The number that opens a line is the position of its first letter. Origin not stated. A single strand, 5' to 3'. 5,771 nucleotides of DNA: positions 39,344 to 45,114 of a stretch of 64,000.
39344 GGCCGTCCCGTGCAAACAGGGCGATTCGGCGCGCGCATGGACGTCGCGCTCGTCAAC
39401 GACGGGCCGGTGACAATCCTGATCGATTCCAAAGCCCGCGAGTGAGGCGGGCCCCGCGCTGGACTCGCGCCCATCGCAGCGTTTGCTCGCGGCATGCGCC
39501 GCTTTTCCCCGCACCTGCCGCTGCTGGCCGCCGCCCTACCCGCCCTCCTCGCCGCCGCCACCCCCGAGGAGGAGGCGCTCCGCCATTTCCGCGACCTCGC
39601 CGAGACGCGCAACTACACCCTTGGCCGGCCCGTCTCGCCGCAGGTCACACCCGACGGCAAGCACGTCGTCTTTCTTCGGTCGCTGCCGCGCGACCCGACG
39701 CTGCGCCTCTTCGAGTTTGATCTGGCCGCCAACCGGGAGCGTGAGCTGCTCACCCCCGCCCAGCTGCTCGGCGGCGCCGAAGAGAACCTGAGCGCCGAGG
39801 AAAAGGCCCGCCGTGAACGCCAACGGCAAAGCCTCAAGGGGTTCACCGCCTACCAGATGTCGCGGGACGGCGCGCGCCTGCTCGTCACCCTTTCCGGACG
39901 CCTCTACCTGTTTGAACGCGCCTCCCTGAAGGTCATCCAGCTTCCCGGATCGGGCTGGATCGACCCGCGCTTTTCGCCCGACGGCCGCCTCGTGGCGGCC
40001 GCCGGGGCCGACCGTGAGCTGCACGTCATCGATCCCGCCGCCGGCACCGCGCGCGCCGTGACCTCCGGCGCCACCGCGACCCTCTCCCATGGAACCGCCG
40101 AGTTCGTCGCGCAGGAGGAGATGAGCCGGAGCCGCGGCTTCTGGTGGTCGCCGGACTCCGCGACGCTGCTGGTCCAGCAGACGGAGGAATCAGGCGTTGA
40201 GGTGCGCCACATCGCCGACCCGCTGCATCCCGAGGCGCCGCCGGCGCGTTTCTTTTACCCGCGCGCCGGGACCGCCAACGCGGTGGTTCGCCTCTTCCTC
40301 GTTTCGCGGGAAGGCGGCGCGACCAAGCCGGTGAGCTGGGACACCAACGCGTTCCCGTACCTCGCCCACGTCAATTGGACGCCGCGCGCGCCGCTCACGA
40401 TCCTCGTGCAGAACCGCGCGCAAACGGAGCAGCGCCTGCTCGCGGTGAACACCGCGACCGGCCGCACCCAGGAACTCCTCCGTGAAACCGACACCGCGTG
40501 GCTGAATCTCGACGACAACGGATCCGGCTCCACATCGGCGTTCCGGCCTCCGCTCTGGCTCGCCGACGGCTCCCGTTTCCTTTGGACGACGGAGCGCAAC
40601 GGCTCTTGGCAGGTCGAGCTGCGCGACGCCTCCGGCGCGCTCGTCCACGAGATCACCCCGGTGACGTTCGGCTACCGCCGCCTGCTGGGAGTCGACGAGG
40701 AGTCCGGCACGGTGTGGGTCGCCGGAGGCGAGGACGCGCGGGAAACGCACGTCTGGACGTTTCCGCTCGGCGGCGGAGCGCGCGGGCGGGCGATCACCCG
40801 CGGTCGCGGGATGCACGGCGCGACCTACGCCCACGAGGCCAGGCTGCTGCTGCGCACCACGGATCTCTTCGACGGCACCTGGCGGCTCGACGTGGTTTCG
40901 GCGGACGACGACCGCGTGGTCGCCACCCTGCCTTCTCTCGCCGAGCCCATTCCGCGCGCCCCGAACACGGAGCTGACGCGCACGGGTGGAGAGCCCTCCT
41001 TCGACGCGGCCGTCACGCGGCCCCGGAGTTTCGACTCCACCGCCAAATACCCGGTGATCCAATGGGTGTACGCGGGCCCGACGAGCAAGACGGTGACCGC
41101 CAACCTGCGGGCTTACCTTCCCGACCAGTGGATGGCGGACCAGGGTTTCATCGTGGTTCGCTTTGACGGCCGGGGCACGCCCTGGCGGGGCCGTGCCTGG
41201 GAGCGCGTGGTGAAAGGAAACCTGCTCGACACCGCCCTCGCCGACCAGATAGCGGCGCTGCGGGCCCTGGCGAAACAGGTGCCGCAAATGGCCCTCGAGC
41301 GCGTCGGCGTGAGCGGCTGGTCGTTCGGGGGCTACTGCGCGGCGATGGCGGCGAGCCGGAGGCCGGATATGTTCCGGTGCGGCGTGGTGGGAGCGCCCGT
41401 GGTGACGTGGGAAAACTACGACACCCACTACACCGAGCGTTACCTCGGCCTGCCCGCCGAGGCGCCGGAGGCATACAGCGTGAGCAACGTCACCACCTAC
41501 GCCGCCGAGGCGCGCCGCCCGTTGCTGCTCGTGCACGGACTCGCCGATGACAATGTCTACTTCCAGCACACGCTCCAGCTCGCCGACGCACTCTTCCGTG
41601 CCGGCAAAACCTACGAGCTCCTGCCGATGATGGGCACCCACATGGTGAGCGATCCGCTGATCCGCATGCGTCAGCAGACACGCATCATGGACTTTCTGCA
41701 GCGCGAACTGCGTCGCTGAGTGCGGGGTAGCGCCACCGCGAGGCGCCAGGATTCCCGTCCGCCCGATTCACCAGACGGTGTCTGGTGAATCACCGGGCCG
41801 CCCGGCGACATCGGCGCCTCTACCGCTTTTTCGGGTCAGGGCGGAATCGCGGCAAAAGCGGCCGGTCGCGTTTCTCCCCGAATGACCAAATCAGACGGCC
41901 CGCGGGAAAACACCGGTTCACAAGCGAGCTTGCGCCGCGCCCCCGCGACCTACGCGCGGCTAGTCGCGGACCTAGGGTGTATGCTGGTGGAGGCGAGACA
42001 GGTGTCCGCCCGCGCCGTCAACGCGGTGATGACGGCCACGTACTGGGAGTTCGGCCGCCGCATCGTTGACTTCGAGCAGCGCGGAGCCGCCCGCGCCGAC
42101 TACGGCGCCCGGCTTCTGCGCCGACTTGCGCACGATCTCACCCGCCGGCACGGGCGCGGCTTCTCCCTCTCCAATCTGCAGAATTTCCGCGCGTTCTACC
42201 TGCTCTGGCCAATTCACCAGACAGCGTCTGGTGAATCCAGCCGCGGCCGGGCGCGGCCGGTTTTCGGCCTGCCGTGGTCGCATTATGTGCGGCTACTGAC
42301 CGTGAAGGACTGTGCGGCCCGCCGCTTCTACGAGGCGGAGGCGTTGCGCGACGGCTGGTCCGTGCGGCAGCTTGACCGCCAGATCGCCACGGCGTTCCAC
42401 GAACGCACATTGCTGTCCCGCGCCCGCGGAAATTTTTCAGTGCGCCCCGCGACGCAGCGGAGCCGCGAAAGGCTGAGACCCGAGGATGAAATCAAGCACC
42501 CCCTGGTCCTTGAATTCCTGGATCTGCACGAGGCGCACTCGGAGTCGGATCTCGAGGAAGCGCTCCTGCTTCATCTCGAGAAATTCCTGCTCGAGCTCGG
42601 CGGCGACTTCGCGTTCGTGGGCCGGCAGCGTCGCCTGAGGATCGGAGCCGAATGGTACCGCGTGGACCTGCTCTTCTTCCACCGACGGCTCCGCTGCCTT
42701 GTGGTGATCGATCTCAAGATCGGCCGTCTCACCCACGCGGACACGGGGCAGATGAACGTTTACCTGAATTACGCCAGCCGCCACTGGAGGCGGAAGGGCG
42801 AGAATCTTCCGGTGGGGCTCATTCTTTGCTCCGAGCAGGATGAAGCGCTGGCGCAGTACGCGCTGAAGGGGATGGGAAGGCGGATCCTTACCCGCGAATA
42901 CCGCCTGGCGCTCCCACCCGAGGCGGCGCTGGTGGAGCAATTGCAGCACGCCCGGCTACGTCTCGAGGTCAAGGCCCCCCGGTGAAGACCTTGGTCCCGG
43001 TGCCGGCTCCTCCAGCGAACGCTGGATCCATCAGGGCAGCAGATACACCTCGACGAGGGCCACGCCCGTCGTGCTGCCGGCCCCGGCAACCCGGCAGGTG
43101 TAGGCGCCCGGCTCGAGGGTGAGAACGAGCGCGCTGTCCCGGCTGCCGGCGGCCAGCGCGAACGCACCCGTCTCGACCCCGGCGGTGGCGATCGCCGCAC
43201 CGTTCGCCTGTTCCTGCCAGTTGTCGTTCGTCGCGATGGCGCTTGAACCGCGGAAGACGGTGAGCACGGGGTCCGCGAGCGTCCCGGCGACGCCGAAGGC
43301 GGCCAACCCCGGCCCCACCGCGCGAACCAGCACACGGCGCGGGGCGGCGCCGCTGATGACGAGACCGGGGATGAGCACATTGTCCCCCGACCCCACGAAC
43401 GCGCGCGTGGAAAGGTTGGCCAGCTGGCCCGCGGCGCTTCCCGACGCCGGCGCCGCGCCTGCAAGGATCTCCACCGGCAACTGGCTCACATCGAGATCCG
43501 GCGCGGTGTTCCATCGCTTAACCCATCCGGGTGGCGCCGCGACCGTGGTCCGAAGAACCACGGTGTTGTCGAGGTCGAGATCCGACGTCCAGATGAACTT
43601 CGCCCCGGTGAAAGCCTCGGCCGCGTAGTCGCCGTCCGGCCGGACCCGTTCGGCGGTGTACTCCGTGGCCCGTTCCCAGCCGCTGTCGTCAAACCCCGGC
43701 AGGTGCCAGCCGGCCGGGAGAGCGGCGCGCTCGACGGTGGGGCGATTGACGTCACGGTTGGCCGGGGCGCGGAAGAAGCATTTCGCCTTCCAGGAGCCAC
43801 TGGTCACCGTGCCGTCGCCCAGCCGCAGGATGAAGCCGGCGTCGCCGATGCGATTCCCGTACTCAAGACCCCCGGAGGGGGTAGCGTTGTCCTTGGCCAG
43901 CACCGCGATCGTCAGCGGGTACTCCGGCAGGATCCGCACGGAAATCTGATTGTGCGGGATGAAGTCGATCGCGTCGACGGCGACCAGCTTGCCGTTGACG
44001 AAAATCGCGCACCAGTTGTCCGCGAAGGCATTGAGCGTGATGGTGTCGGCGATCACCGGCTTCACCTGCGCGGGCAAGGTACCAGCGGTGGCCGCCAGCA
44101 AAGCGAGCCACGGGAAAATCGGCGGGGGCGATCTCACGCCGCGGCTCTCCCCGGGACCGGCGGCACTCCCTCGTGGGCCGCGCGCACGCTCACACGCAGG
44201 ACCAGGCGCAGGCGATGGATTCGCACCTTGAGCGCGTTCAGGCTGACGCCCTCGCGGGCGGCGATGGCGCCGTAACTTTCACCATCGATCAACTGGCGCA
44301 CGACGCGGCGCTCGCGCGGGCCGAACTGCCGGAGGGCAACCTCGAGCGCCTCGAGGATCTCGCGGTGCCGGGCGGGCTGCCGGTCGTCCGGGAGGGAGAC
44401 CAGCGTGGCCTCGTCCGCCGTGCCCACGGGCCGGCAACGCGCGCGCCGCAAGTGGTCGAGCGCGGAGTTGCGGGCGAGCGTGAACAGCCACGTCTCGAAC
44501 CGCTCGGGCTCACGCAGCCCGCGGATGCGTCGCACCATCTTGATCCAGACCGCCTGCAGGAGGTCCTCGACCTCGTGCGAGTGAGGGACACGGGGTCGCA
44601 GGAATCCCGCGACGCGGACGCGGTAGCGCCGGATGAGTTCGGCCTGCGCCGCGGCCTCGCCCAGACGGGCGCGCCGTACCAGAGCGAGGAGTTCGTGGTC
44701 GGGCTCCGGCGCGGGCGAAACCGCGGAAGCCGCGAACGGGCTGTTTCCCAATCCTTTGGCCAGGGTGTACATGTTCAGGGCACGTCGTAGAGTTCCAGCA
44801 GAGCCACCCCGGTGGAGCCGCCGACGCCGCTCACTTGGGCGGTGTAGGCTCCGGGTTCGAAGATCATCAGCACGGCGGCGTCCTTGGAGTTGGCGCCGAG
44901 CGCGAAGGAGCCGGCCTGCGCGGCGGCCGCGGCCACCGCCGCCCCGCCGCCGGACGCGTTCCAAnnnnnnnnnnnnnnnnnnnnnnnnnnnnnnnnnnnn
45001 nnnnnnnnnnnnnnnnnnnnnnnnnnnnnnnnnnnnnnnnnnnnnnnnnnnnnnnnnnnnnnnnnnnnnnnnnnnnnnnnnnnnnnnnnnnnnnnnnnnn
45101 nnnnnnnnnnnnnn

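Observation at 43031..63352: Self-contained ~20 kb secreted-protein system (YHYH, DUF1566, metallophosphoesterase, Kelch, sulfatase) with its own two-component system and ECF sigma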

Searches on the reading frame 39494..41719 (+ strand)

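Call 5: search_protein_families(library=pfam, proteins=[window:39494-41719:+], max_evalue=0.01)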
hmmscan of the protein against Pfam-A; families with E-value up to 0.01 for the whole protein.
window:39494-41719:+ (741 aa): 8 families
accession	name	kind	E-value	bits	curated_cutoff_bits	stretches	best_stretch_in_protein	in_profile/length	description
PF00326.27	Peptidase_S9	-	2.1e-49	168.4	22.6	1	545-739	8-210/213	Prolyl oligopeptidase family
PF00930.27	DPPIV_N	-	5.9e-48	163.8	22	1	133-455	21-346/354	Dipeptidyl peptidase IV (DPP IV) N-terminal region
PF02129.25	Peptidase_S15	-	3.3e-10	40.6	23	1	505-646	7-138/262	X-Pro dipeptidyl-peptidase (S15 family)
PF12146.15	Hydrolase_4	-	2.2e-07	30.9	27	1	545-642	25-116/239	Serine aminopeptidase, S33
PF20434.5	BD-FAE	-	2.2e-05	24.5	26.8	1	646-700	160-215/215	BD-FAE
PF01738.24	DLH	-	6e-05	23.2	21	1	562-709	59-178/217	Dienelactone hydrolase family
PF07676.18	PD40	-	9.9e-05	22.6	20.9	0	353-373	14-35/38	WD40-like Beta Propeller Repeat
PF00561.26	Abhydrolase_1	-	0.00038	20.6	25.8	0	549-635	25-102/245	alpha/beta hydrolase fold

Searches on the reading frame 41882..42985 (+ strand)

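Call 5: search_protein_families(library=pfam, proteins=[window:41882-42985:+], max_evalue=0.01)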
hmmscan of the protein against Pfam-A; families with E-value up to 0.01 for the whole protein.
window:41882-42985:+ (367 aa): 2 families
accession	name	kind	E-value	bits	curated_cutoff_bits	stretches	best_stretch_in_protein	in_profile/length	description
PF06250.17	YhcG_C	-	6.8e-52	175.9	32.5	1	203-352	3-154/157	YhcG PDDEXK nuclease domain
PF17761.7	DUF1016_N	-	6.9e-38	130.3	32.8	1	35-175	6-137/137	DUF1016 N-terminal domain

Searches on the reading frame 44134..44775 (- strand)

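Call 8: search_protein_families(library=ncbifam, proteins=[window:44134-44775:-], max_evalue=0.01)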
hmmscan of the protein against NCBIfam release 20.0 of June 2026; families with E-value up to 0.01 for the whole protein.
window:44134-44775:- (213 aa): 69 families (the best 25 are shown)
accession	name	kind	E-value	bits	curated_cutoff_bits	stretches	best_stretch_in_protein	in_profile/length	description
TIGR02937.1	sigma70-ECF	superfamily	1.1e-22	80.4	42.9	1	43-194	2-162/165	sigma-70 family RNA polymerase sigma factor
TIGR02989.1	Sig-70_gvs1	subfamily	2.5e-22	79.5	124.55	1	43-194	2-155/158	RNA polymerase sigma-70 factor, Rhodopirellula/Verrucomicrobium family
NF009166.1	PRK12513.1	equivalog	1.3e-20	73.9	206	1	31-186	11-175/193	RNA polymerase sigma factor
NF007215.0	PRK09637.1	equivalog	9.1e-20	71.4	212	1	46-195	5-152/181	RNA polymerase sigma factor SigZ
TIGR02959.1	SigZ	equivalog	9.9e-20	71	168.65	1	50-196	3-147/170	RNA polymerase sigma factor SigZ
TIGR02952.1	Sig70_famx2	equivalog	1e-15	58.1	206.45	1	32-159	1-131/170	ECF subfamily RNA polymerase sigma factor, BldN family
NF009171.0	PRK12518.1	equivalog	2.5e-14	53.5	208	1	23-133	11-118/191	RNA polymerase sigma factor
NF008888.0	PRK11922.1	equivalog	2e-13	50.5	204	1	28-198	16-197/231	RNA polymerase sigma factor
TIGR02950.1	SigM_subfam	subfamily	2.2e-13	50.4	147.95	1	46-196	4-157/159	RNA polymerase sigma factor, SigM family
NF004113.0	PRK05602.1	equivalog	2.3e-13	50.3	208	1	17-200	23-204/211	RNA polymerase sigma factor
NF007229.0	PRK09647.1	equivalog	2.9e-12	46.4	265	1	65-200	67-205/220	RNA polymerase sigma factor SigE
NF009167.0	PRK12514.1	equivalog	3.4e-12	46.6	265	1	29-194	7-175/180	RNA polymerase sigma factor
TIGR02939.1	RpoE_Sigma70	equivalog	3.8e-12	46.6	236.15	1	30-194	8-183/190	RNA polymerase sigma factor RpoE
TIGR02985.1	Sig70_bacteroi1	subfamily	7.4e-12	45.8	126.4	1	46-194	5-159/162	RNA polymerase sigma-70 factor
NF007225.0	PRK09643.1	equivalog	2.4e-11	43.7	190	1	24-198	12-183/204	RNA polymerase sigma factor SigM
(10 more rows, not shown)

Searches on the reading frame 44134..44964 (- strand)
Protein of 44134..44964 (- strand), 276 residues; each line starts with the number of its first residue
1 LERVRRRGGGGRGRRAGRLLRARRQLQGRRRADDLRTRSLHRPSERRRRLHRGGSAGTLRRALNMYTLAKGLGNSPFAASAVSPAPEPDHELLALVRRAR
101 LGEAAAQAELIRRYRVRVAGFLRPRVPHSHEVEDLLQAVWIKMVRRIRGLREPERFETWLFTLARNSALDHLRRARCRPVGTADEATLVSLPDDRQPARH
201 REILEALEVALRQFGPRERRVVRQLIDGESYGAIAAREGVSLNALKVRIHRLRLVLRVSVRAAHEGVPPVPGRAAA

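Call 4: search_protein_families(library=pfam, proteins=[window:44134-44964:-], max_evalue=0.01)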
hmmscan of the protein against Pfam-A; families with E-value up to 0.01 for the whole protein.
window:44134-44964:- (276 aa): 2 families
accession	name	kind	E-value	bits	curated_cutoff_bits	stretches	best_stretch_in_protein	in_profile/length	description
PF04542.20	Sigma70_r2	-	8.1e-17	61.2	24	1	110-176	1-69/71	Sigma-70 region 2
PF08281.18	Sigma70_r4_2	-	6e-05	23.1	25.7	1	205-253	2-51/54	Sigma-70, region 4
